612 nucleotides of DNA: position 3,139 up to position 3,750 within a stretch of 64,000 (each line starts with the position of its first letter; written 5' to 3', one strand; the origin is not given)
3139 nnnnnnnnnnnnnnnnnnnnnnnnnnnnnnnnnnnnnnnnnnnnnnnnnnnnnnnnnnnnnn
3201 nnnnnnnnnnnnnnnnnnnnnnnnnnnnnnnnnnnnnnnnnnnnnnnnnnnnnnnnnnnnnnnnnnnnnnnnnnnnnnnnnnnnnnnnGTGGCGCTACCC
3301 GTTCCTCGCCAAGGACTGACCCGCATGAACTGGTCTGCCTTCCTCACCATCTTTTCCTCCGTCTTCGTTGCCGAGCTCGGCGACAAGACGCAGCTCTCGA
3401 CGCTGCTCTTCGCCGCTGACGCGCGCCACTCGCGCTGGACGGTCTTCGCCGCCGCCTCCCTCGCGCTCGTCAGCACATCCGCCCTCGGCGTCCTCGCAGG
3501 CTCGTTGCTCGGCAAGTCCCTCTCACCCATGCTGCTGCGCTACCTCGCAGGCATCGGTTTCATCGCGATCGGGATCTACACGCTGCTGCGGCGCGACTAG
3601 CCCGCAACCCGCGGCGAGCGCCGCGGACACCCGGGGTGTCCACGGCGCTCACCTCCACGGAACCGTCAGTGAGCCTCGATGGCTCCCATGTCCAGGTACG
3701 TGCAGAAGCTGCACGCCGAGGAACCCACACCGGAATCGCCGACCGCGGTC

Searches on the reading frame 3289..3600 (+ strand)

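Call 84: search_protein_families(library=pfam, proteins=[window:3289-3600:+], max_evalue=0.001)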
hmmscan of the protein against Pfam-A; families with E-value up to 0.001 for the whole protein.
window:3289-3600:+ (103 aa): 1 family
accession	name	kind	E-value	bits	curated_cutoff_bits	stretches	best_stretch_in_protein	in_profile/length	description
PF01169.24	GDT1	-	2.3e-20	73.2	27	1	19-95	1-75/75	Divalent cation/proton antiporter GDT1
